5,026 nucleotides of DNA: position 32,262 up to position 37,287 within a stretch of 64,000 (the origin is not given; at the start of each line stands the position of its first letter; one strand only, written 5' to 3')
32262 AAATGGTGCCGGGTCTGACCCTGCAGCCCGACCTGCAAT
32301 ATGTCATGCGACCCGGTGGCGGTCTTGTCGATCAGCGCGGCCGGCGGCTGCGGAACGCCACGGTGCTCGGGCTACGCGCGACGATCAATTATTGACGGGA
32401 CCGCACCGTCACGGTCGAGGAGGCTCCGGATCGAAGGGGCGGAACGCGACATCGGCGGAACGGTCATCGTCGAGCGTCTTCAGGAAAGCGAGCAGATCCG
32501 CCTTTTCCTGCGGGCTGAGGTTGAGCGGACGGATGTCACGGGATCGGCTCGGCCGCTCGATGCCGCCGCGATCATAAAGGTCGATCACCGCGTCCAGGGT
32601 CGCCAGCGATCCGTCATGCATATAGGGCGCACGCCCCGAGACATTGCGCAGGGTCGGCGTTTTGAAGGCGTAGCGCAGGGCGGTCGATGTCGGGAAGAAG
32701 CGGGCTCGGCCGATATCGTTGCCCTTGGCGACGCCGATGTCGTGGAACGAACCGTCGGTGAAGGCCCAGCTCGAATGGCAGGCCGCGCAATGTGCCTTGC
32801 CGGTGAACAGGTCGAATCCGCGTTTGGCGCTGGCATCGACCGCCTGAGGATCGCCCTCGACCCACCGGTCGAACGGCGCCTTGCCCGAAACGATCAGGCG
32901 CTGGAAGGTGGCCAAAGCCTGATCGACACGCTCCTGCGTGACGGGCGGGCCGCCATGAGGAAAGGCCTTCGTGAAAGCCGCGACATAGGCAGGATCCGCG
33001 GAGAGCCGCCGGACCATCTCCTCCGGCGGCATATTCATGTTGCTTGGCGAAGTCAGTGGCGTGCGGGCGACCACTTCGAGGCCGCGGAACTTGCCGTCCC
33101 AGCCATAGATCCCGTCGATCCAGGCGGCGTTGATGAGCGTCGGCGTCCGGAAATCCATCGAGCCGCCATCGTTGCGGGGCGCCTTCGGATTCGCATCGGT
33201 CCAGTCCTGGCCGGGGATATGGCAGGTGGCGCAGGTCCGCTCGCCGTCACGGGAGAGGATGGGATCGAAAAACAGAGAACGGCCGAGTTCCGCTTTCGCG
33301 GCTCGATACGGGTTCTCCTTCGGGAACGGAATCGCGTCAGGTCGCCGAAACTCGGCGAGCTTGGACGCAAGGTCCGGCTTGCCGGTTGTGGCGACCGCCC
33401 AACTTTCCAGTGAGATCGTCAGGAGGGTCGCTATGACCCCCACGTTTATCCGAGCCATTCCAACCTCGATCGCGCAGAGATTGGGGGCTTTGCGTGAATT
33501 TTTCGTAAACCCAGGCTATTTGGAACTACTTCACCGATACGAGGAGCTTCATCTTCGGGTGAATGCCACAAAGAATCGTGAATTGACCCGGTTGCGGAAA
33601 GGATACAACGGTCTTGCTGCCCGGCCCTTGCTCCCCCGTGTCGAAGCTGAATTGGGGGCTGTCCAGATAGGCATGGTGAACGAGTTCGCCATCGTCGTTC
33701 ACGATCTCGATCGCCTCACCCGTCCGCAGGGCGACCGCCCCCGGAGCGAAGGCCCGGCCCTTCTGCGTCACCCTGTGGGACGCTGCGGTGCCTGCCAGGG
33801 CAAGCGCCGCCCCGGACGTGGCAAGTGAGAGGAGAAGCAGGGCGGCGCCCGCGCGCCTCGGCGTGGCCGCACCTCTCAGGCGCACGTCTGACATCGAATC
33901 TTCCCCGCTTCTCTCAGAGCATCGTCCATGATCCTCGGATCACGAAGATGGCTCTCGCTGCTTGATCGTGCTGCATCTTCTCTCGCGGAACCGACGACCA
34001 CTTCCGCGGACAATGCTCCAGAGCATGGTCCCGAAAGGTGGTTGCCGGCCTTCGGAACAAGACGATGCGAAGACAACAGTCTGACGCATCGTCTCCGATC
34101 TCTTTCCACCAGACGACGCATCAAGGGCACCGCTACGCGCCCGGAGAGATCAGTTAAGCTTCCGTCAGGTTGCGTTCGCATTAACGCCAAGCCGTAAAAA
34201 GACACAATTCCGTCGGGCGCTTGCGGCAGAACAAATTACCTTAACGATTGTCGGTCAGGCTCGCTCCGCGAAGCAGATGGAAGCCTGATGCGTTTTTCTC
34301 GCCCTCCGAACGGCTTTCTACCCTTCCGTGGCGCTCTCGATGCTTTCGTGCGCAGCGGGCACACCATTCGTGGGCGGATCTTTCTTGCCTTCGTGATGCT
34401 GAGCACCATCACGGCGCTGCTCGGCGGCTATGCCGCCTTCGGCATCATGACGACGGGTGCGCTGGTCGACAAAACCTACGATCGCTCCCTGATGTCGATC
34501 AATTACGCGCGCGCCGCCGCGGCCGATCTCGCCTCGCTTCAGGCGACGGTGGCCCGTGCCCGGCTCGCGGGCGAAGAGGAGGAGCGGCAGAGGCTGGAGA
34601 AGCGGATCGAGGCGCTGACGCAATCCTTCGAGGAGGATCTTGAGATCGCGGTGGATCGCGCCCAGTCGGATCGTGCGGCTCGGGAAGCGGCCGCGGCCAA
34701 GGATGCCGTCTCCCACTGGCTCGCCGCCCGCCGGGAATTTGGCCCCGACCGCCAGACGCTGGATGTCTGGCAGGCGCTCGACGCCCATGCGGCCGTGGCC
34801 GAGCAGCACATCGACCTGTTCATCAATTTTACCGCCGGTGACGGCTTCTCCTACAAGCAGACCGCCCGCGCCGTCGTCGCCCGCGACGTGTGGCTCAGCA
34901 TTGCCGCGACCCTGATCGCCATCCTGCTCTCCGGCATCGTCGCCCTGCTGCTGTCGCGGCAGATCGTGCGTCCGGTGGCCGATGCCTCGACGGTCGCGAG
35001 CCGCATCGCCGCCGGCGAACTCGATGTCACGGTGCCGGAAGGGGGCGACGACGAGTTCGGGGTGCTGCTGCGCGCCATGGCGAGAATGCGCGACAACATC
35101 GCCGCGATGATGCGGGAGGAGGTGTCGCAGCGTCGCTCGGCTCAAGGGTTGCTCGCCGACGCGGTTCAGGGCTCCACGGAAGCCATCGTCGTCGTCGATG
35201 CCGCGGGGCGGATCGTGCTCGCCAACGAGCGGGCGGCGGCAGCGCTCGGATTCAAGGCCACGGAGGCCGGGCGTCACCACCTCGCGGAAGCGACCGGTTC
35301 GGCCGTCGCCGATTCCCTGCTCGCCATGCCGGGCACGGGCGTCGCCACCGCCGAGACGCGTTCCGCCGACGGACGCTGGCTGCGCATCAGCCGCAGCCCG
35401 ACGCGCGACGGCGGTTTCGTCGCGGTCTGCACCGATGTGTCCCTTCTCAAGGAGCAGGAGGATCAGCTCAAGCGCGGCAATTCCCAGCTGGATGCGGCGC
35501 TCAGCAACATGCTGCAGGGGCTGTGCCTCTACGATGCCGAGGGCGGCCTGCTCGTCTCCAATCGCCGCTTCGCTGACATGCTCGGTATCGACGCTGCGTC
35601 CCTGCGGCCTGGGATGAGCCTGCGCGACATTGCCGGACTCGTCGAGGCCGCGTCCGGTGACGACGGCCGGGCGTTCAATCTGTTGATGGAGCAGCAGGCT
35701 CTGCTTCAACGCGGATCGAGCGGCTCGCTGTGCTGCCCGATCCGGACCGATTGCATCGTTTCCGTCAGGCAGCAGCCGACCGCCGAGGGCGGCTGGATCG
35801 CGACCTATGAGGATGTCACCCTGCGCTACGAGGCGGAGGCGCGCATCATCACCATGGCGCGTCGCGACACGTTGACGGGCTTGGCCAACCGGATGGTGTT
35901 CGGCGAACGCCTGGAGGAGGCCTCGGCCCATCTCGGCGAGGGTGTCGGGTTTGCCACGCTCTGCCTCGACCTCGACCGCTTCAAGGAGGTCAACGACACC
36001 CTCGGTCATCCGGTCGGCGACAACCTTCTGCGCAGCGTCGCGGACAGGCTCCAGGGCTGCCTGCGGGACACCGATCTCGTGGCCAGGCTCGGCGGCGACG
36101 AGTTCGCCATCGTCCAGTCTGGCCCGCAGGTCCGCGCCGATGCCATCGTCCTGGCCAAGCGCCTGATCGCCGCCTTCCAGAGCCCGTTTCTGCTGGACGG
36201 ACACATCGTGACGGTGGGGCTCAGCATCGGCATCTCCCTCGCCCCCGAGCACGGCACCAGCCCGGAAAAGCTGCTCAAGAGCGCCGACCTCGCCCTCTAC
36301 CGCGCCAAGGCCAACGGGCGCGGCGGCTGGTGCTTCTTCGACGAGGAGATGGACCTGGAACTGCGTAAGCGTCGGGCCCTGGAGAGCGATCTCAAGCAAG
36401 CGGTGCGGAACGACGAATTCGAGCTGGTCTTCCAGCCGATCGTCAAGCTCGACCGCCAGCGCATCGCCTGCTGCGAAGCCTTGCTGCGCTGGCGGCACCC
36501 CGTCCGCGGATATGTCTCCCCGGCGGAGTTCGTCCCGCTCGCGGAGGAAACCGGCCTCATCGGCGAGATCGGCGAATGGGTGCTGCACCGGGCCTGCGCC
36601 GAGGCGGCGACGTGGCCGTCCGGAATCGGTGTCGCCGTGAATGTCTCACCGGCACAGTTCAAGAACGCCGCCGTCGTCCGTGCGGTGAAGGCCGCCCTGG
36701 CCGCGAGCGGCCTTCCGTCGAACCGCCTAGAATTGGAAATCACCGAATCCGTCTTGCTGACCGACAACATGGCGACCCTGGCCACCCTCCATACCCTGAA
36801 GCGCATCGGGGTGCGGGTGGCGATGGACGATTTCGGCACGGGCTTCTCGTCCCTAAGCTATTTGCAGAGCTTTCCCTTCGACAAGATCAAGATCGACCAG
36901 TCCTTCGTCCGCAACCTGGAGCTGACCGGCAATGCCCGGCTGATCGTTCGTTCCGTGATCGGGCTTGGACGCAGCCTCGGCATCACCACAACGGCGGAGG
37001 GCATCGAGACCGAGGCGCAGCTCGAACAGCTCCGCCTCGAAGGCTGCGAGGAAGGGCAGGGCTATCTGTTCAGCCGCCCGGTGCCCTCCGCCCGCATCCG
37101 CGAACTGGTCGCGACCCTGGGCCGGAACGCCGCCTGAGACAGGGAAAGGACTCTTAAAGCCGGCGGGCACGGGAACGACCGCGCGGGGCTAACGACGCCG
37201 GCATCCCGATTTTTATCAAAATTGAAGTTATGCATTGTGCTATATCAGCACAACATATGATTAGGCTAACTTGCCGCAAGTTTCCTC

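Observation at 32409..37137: Non-canonical MauG-like di-haem protein and cupredoxin divergent from a c-di-GMP enzyme: candidate periplasmic redox system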

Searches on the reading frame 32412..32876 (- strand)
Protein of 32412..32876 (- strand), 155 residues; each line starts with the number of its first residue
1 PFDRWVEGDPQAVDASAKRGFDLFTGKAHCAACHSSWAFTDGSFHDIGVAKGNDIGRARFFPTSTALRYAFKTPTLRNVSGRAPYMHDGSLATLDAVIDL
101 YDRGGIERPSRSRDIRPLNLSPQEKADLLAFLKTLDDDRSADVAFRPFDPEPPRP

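Call 46: search_solved_structures(query=window:32412-32876:-, show_alignments=5, max_evalue=0.001)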
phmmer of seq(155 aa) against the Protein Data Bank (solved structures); distinct sequences matched with E-value up to 0.001: 28.
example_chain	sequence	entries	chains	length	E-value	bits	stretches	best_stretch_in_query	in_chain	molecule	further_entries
6e1c_A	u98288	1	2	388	5.2e-20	75.5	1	71-139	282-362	Di-heme enzyme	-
1iqc_A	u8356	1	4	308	4.5e-16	62.7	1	2-139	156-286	di-heme peroxidase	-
9qdt_A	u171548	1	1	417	1.9e-13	54.1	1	1-108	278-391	Probable cytochrome c peroxidase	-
3o5c_A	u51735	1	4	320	1.9e-12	50.9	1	1-100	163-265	Cytochrome c551 peroxidase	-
4aal_A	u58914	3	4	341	1.7e-11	47.7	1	1-98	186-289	CYTOCHROME C551 PEROXIDASE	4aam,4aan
4aao_A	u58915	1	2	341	1.8e-11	47.7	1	1-98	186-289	CYTOCHROME C551 PEROXIDASE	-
1nml_A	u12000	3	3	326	4.6e-11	46.4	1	1-101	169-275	di-haem cytochrome c peroxidase | Cytochrome c peroxidase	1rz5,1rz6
1eb7_A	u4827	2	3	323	4.5e-10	43.2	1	1-99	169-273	CYTOCHROME C551 PEROXIDASE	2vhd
3hq6_A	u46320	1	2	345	8.7e-09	39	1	1-98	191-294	Cytochrome c551 peroxidase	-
3hq9_A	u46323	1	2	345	8.8e-09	39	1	1-98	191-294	Cytochrome c551 peroxidase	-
3hq7_A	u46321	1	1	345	8.8e-09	39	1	1-98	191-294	Cytochrome c551 peroxidase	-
3hq8_A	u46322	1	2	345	8.9e-09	38.9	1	1-98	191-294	Cytochrome c551 peroxidase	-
2c1u_A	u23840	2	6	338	8.9e-09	38.9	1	2-102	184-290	DI-HAEM CYTOCHROME C PEROXIDASE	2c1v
1zzh_A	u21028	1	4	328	1.1e-08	38.7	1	2-97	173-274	cytochrome c peroxidase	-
3rn0_A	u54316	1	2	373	8.8e-06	29.2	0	69-111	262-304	Methylamine utilization protein MauG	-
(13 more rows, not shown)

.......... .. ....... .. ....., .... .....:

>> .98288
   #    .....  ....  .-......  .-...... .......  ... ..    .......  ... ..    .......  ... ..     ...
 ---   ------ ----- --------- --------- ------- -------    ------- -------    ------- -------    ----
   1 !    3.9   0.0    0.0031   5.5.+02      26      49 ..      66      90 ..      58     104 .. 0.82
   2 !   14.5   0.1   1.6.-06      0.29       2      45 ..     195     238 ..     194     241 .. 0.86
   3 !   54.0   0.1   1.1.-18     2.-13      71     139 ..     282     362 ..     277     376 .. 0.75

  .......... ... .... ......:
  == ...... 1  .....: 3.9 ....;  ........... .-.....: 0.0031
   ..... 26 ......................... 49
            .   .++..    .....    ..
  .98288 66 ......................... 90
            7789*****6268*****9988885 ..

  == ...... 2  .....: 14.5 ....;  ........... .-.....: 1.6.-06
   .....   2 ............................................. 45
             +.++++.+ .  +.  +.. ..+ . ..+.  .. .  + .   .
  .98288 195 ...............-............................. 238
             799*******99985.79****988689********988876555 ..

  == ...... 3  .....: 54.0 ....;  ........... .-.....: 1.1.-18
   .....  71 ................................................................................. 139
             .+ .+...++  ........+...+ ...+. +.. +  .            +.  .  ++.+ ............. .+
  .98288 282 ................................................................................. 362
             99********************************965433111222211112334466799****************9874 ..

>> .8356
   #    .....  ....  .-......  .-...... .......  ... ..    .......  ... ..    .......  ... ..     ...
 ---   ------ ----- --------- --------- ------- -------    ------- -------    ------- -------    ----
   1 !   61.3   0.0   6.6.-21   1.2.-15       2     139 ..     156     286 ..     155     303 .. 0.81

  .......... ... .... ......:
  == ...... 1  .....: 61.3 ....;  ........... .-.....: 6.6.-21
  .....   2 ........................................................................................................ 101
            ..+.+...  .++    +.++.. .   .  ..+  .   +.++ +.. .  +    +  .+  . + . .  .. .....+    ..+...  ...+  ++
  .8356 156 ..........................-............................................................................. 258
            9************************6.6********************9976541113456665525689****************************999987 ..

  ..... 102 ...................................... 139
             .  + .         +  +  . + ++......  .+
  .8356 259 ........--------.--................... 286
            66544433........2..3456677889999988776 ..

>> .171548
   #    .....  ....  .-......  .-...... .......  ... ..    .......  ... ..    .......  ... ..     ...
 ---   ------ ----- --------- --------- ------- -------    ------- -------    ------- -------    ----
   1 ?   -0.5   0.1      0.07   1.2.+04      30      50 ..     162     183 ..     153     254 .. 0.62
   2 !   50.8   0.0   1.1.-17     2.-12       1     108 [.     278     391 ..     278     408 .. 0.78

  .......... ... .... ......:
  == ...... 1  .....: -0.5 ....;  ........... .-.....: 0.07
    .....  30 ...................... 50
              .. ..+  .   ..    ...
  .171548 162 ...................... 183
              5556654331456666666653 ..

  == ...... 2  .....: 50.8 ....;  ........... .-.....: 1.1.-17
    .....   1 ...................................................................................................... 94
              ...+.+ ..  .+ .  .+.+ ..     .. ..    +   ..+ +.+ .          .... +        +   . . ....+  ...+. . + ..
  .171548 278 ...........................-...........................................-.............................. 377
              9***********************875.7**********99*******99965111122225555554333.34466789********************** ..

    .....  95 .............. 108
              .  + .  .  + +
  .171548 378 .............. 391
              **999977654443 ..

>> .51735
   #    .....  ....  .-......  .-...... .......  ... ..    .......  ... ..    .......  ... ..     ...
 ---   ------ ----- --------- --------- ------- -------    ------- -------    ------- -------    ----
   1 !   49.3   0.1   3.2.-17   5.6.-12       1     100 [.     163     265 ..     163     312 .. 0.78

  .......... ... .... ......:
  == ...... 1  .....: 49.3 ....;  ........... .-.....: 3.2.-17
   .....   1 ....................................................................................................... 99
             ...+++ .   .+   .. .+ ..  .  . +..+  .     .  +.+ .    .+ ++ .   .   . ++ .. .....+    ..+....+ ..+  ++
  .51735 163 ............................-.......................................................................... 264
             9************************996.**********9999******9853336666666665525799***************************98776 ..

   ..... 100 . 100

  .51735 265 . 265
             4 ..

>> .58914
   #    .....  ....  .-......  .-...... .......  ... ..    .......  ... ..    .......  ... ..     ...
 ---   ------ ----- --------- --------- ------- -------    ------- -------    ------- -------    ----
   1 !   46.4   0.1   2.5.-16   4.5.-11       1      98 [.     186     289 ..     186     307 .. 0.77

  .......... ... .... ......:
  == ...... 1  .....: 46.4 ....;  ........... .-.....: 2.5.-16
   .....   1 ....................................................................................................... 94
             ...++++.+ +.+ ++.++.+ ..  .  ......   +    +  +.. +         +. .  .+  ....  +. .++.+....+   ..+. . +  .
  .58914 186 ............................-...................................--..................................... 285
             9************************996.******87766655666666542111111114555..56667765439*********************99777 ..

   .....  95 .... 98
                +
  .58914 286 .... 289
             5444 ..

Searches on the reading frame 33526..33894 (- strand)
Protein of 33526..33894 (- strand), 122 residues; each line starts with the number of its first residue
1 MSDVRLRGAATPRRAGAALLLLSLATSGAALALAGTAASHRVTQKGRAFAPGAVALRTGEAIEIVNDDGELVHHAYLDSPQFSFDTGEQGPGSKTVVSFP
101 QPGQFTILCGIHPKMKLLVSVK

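Call 3: search_protein_families(library=pfam, proteins=[window:33526-33894:-])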
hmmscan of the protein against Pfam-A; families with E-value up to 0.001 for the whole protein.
window:33526-33894:- (122 aa): 1 family
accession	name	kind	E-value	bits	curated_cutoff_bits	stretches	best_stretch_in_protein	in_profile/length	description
PF13473.12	Cupredoxin_1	-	7.4e-05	23.2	27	1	20-116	5-99/104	Cupredoxin-like domain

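Call 4: search_protein_families(library=ncbifam, proteins=[window:33526-33894:-], max_evalue=0.01)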
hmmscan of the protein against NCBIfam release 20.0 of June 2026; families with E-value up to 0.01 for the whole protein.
window:33526-33894:- (122 aa): 0 families

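Call 6: search_solved_structures(query=window:33526-33894:-, show_alignments=3, max_evalue=1)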
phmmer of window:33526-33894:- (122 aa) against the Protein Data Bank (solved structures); distinct sequences matched with E-value up to 1: 7.
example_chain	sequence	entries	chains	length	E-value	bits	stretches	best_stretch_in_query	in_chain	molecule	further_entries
9cck_A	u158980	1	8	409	1.1e-05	28.6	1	48-121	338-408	Copper-containing nitrite reductase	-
6hbe_A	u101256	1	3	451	0.00018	24.8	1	41-120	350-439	Copper-containing nitrite reductase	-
1bxu_A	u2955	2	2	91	0.0074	19.6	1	47-113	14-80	PLASTOCYANIN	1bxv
1iuz_A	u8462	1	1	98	0.0089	19.3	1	47-119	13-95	PLASTOCYANIN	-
7pcy_A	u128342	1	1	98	0.49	13.7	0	47-114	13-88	PLASTOCYANIN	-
5u7n_A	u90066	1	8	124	0.53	13.6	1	49-116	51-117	Cytochrome c oxidase subunit 2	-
1iby_A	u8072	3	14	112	0.54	13.6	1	51-115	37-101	NITROSOCYANIN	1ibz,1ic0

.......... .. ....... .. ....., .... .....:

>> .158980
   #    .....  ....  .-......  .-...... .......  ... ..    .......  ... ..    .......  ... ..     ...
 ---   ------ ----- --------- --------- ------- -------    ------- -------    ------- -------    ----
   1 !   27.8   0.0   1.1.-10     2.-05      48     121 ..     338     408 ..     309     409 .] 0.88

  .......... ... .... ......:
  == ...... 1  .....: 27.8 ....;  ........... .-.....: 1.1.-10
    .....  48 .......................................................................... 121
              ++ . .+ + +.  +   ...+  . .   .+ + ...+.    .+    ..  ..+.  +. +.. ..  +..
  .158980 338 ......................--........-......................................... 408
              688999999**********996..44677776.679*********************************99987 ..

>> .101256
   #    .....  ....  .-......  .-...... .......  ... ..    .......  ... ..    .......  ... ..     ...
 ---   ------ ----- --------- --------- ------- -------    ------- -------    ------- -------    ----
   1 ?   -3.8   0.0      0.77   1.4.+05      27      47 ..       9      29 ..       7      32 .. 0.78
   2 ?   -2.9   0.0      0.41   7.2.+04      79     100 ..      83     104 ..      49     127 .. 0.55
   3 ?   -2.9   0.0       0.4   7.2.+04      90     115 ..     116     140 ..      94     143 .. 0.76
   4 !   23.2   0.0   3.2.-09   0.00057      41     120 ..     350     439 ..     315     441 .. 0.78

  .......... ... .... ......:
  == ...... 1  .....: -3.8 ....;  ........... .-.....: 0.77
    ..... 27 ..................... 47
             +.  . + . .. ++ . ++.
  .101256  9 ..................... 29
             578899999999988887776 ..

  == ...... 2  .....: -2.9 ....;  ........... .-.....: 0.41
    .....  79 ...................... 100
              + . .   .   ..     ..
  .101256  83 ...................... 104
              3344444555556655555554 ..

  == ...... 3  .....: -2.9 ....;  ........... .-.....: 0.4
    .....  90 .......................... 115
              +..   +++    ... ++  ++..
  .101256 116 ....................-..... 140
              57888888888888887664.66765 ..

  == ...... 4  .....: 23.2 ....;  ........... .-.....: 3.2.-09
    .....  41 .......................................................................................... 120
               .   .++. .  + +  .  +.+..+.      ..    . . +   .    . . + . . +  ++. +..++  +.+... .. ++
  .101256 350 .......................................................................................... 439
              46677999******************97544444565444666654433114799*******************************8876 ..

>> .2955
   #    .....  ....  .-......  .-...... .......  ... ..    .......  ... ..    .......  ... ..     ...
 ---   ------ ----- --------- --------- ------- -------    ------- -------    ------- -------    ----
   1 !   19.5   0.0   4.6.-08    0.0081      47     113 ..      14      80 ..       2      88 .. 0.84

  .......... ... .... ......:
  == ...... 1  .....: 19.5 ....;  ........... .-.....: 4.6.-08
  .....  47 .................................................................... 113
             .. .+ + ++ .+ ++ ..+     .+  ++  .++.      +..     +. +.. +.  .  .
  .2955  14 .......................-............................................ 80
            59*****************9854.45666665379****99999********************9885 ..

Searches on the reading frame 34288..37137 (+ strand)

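Call 3: search_protein_families(library=pfam, proteins=[window:34288-37137:+])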
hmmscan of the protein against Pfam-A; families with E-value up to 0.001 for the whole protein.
window:34288-37137:+ (949 aa): 8 families
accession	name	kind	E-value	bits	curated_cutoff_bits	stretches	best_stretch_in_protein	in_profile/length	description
PF00563.25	EAL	-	1.7e-74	250.6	31.3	1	701-931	3-236/236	EAL domain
PF00990.26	GGDEF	-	5.5e-46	156.7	23.8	1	525-678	2-159/161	Diguanylate cyclase, GGDEF domain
PF12860.13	PAS_7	-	9.7e-29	100.3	27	2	405-517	1-114/115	PAS fold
PF00672.30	HAMP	-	1.8e-12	47.8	25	1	221-271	1-51/53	HAMP domain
PF00989.32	PAS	-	2.9e-08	34.2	22.6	1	292-384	6-113/113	PAS fold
PF13188.13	PAS_8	-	8.2e-08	32.3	21.8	0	289-324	3-38/65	PAS domain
PF12729.13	4HB_MCP_1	-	5.3e-07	29.8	27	1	26-119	3-96/181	Four helix bundle sensory module for signal transduction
PF08448.16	PAS_4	-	6e-06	26.9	23.1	0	296-385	4-106/110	PAS fold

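Call 4: search_protein_families(library=ncbifam, proteins=[window:34288-37137:+], max_evalue=0.01)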
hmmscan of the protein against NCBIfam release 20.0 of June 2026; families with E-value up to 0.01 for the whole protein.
window:34288-37137:+ (949 aa): 45 families (the best 25 are shown)
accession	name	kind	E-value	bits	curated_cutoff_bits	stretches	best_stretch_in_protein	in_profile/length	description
NF045675.1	PhdiestaseDibA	equivalog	3.5e-135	451.8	980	1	488-937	167-621/623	phosphodiesterase DibA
NF053781.1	cdiGMPphdstlr2612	equivalog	2.8e-112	376.4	1600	1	505-941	821-1265/1268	Tlr1612 family c-di-GMP phosphodiesterase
NF007474.0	PRK10060.1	equivalog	6.2e-109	365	782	1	505-939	218-652/663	cyclic di-GMP phosphodiesterase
NF052458.1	PhdiestGepA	equivalog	8.6e-103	345.1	1200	1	544-934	441-834/840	phosphodiesterase GepA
NF008467.0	PRK11359.1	equivalog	2.6e-99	333.3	857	1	516-938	368-789/800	oxygen-sensing cyclic-di-GMP phosphodiesterase DosP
NF008807.1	PRK11829.1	equivalog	1.7e-81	274.3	733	1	516-936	234-657/670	biofilm formation regulator HmsP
NF007298.0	PRK09776.1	equivalog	1.3e-73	248.5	1135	1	488-935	648-1100/1111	diguanylate cyclase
NF007839.0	PRK10551.1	equivalog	2e-49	168.6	461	1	696-941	262-510/518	cyclic di-GMP phosphodiesterase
NF007423.1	PRK09966.1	equivalog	2.1e-48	165.2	325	1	519-674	234-390/390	diguanylate cyclase DgcN/YfiN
NF045673.1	c-di-GMPRcptLapD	equivalog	1.5e-43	149.1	1020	1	522-933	234-646/647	cyclic di-GMP receptor LapD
NF052596.1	RR_EAL_PvrR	equivalog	4.6e-42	144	580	1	698-942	143-390/398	response regulator cyclic di-GMP phosphodiesterase PvrR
TIGR00254.1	GGDEF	domain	1.2e-39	135.7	37.4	1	522-680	3-163/168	diguanylate cyclase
NF008281.1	PRK11059.1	equivalog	3.8e-39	134.5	663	1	521-933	218-631/633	RNase E specificity factor CsrD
NF038266.1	diguan_SiaD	equivalog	1.7e-33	116.1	290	1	517-678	87-249/252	biofilm regulation diguanylate cyclase SiaD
NF007135.0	PRK09581.1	equivalog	2.7e-33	115.5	474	1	512-678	281-449/457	PleD family two-component system response regulator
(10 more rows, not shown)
